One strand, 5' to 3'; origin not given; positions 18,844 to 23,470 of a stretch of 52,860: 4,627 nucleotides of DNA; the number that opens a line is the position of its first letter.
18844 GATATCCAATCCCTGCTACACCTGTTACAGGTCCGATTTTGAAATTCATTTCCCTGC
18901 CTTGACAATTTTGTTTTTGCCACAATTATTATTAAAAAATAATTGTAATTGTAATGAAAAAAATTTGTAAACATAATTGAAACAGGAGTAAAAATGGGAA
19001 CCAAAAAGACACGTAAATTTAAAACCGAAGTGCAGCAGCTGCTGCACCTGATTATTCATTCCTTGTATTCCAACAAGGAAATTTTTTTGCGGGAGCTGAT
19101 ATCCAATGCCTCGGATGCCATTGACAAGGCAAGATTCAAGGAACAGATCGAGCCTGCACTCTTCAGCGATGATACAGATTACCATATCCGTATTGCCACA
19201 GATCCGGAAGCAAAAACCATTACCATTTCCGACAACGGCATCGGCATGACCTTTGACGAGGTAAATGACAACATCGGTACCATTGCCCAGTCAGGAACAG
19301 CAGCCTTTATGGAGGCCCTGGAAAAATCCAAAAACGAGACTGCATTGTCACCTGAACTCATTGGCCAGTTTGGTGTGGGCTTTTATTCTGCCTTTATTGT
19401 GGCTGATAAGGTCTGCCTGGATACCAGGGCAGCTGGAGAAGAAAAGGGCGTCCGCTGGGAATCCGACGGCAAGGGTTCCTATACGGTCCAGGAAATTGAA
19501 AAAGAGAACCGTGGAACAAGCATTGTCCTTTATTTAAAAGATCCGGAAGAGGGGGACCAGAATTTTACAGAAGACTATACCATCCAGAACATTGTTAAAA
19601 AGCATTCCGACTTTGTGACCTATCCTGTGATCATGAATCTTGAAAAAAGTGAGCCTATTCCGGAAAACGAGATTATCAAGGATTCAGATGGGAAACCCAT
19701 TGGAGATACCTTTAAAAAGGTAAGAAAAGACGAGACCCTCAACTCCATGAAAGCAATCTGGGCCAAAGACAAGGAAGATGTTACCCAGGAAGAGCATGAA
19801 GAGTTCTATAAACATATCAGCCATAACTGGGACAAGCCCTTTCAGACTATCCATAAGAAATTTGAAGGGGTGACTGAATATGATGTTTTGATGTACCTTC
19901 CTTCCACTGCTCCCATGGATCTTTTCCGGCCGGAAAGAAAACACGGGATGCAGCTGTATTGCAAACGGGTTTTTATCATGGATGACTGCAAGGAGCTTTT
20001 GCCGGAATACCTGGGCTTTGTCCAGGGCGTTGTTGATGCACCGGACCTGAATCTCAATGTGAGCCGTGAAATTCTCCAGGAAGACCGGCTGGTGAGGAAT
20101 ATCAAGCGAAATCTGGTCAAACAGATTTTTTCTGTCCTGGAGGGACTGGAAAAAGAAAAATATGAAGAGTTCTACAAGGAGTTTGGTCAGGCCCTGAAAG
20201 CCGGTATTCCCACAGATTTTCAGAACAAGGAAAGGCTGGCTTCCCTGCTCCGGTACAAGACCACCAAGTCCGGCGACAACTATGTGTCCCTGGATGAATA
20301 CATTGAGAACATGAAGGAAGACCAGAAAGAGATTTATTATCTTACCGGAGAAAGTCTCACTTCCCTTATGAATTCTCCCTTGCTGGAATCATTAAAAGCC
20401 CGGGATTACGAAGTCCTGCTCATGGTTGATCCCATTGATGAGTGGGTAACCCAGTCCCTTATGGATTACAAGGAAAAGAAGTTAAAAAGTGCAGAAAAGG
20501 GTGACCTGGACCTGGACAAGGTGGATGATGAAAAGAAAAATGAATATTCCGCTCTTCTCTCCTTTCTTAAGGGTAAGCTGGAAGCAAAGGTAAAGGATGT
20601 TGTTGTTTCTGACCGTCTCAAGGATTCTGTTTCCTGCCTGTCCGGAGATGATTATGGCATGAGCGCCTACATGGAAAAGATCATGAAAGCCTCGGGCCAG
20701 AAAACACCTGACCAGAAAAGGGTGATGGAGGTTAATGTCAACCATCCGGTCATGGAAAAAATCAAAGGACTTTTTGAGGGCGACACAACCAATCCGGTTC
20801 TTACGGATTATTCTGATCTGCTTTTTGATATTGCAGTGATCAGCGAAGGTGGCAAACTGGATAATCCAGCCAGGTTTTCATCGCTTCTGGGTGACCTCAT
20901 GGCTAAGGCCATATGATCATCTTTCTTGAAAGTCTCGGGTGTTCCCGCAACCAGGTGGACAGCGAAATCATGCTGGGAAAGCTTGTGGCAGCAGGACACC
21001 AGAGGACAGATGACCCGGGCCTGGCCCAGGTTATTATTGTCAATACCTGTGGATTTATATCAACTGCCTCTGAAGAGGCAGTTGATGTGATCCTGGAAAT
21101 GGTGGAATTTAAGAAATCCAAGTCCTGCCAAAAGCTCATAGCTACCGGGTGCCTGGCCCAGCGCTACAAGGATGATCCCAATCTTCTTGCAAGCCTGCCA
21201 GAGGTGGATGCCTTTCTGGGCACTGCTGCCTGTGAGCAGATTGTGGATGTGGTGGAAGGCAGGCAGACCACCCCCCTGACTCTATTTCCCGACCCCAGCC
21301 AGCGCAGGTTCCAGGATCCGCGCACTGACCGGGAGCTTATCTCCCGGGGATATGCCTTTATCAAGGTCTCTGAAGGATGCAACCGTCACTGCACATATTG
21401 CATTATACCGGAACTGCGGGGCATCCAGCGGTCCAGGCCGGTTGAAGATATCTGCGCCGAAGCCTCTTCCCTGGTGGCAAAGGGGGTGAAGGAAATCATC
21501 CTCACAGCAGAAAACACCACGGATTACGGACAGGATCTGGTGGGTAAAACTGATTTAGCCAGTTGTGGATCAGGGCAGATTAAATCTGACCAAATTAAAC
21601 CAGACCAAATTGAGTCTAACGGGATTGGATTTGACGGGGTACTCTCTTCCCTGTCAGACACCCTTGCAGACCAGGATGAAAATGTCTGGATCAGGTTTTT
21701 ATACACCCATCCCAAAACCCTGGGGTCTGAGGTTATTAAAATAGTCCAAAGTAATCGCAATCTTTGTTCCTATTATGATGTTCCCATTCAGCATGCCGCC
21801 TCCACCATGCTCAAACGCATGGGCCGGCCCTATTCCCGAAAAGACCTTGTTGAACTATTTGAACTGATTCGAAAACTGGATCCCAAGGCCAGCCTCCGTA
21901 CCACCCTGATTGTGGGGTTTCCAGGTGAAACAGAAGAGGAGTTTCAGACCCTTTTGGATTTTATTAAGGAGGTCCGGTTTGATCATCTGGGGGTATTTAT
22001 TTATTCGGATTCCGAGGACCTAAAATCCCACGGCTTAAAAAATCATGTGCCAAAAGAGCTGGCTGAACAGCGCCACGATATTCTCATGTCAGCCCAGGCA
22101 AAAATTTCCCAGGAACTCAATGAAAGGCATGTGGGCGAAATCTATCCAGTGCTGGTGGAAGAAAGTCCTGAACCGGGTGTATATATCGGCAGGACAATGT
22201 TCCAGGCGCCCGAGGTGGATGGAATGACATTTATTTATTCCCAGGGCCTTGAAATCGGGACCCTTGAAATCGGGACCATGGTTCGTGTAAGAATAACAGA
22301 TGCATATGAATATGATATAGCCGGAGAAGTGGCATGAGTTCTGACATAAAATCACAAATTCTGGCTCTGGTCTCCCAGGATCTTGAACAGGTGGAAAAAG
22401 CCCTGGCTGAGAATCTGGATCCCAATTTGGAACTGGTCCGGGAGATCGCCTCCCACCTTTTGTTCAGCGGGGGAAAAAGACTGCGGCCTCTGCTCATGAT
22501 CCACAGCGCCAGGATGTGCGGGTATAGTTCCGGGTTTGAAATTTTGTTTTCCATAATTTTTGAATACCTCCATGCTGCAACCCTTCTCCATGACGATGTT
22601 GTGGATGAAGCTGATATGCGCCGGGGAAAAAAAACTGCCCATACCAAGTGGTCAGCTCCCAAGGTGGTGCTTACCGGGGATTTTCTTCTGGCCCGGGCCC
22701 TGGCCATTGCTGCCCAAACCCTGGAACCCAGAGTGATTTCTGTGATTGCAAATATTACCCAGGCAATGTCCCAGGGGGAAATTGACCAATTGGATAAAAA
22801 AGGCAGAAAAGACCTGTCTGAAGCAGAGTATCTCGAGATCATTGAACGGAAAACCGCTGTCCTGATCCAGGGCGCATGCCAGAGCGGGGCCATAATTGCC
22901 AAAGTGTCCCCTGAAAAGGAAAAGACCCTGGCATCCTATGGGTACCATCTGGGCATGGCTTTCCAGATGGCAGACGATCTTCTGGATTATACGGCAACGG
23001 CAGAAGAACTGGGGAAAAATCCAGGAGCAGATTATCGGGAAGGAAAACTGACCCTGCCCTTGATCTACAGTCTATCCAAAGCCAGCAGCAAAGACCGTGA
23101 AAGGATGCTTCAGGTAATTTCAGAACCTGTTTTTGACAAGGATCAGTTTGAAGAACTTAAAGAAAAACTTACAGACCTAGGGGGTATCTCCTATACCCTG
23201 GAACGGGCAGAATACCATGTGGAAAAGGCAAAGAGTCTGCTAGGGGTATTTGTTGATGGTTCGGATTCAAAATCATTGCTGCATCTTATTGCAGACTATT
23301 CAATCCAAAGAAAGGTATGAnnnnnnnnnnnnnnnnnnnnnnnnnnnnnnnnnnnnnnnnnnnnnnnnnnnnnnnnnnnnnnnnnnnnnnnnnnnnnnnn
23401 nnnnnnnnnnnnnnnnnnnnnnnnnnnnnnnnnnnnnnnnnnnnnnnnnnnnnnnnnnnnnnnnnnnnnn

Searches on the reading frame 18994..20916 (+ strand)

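Call 3: search_protein_families(library=pfam, proteins=[window:18994-20916:+], max_evalue=0.01)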
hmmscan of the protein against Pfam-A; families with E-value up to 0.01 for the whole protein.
window:18994-20916:+ (640 aa): 3 families
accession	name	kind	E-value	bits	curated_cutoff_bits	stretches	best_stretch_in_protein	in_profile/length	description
PF00183.23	HSP90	-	3.7e-136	455.6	24.4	1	190-639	1-489/518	Hsp90 protein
PF13589.12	HATPase_c_3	-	1.2e-07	32.3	25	1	31-158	6-106/137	Histidine kinase-, DNA gyrase B-, and HSP90-like ATPase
PF02518.31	HATPase_c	-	9.5e-06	26.5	26.4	1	28-183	2-109/111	Histidine kinase-, DNA gyrase B-, and HSP90-like ATPase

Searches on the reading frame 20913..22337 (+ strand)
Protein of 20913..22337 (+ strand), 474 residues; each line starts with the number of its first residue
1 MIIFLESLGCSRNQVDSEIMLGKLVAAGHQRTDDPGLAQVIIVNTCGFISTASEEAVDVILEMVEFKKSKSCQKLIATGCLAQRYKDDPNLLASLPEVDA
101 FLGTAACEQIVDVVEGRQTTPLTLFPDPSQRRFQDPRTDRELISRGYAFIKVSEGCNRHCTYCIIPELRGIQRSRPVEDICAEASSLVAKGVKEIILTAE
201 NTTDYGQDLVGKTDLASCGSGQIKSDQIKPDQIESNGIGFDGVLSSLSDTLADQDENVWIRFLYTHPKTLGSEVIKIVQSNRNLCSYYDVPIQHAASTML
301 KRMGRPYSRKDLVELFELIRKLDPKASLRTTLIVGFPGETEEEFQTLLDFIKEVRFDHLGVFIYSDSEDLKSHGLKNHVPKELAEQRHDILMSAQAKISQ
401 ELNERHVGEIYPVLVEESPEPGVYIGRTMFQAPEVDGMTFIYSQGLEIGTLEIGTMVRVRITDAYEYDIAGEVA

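Call 3: search_protein_families(library=pfam, proteins=[window:20913-22337:+], max_evalue=0.01)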
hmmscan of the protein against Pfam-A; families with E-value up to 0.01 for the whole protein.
window:20913-22337:+ (474 aa): 4 families
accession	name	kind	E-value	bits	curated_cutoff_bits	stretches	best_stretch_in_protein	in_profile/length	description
PF00919.26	UPF0004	-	2.9e-23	82.2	27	1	3-103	2-98/98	Uncharacterized protein family UPF0004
PF04055.27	Radical_SAM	-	9.9e-22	78.3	29.5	1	150-351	1-166/166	Radical SAM superfamily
PF18693.7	TRAM_2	-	3.6e-18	65.9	27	1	407-473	1-62/63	TRAM domain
PF01938.26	TRAM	-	0.0036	17.6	21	0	405-473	2-60/61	TRAM domain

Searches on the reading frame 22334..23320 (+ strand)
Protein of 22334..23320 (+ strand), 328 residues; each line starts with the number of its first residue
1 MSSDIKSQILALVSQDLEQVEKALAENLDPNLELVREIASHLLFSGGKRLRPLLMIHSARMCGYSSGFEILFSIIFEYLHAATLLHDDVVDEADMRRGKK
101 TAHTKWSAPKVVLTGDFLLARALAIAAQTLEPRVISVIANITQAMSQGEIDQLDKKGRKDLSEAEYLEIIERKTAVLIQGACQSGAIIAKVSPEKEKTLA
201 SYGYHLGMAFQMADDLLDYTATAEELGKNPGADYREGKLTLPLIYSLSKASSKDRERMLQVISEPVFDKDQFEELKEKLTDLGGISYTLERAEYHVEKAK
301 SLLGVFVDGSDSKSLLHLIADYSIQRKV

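Call 57: search_protein_families(library=pfam, proteins=[window:22334-23320:+], max_evalue=0.001)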
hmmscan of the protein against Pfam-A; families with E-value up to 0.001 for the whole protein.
window:22334-23320:+ (328 aa): 1 family
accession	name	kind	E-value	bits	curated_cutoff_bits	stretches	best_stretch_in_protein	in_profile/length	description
PF00348.22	polyprenyl_synt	-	3.1e-69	233.4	27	1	34-276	3-248/251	Polyprenyl synthetase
